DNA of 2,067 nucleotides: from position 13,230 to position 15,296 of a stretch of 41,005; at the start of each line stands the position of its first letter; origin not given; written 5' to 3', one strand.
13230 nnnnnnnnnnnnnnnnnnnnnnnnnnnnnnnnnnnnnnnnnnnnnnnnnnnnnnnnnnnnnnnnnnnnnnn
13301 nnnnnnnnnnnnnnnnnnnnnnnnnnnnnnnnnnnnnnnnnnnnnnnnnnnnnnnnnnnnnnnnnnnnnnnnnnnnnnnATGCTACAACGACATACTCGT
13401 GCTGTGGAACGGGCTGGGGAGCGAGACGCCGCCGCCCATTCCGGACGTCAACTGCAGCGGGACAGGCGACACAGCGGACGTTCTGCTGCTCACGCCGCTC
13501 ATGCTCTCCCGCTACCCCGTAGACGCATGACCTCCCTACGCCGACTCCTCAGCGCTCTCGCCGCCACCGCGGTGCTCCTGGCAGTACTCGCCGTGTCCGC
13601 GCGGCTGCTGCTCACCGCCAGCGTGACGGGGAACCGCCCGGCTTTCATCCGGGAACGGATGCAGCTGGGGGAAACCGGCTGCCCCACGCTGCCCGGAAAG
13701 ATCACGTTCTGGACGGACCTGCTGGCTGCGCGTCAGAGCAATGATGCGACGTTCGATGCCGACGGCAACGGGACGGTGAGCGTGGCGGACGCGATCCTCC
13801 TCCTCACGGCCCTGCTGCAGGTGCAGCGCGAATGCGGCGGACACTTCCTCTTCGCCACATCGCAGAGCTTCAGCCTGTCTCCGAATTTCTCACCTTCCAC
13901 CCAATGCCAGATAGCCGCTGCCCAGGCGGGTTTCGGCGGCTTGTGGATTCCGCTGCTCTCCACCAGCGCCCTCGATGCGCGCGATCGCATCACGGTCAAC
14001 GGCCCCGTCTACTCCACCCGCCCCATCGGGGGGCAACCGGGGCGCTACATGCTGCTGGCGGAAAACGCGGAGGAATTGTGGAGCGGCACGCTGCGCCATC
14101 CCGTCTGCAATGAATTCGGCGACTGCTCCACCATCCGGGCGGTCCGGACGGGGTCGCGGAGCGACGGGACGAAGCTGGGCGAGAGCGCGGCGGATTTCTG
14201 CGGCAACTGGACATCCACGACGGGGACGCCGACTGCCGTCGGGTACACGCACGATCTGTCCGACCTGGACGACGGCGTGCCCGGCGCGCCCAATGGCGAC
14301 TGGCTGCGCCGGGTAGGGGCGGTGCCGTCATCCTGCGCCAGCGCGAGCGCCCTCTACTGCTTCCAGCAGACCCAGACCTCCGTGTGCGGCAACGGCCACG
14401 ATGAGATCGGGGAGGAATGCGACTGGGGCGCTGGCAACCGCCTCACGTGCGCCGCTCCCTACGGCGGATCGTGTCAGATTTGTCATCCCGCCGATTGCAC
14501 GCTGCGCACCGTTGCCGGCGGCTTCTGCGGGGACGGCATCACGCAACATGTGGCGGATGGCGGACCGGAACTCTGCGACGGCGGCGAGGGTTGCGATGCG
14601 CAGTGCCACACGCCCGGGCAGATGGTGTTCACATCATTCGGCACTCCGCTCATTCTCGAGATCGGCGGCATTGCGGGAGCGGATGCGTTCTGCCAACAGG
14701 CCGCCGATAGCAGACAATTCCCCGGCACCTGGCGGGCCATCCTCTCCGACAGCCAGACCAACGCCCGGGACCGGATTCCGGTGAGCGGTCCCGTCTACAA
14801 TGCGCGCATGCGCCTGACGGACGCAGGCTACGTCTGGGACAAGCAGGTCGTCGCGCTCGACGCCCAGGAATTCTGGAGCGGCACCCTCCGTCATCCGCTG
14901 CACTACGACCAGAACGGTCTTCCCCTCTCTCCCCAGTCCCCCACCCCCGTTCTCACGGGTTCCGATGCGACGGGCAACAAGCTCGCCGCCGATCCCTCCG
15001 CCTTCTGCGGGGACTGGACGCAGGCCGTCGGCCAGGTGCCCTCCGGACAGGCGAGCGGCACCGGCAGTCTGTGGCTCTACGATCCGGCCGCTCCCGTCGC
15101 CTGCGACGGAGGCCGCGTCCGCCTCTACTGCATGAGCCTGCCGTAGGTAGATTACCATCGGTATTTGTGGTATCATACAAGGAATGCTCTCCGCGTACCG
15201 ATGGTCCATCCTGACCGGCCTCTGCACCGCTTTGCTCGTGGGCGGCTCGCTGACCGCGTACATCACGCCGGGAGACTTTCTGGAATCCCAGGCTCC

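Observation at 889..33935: Window-wide system of heptanucleotide tandem arrays filling intercistronic spacers (STRR-like)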

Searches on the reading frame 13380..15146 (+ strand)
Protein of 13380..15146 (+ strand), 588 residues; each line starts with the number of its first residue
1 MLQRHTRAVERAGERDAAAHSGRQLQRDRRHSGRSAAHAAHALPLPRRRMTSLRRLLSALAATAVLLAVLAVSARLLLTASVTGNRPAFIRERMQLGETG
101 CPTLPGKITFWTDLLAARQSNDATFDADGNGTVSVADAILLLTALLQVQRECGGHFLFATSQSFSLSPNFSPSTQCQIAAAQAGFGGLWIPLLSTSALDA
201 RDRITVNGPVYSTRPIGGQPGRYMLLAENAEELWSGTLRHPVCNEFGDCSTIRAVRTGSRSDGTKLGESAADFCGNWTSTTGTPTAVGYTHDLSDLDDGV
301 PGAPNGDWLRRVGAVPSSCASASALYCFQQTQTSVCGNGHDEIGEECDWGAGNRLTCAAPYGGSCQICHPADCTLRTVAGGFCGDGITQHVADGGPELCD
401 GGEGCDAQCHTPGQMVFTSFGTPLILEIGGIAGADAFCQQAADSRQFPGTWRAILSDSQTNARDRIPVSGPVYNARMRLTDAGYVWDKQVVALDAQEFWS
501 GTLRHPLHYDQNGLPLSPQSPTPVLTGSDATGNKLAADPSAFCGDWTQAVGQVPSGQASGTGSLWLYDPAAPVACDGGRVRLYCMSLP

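Call 68: search_protein_families(library=pfam, proteins=[window:13380-15146:+], max_evalue=0.0001)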
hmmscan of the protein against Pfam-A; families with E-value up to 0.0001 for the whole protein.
window:13380-15146:+ (588 aa): 1 family
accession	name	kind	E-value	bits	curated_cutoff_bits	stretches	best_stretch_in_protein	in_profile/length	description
PF07588.17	DUF1554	-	3.7e-05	24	27.5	0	428-464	8-45/136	Protein of unknown function (DUF1554)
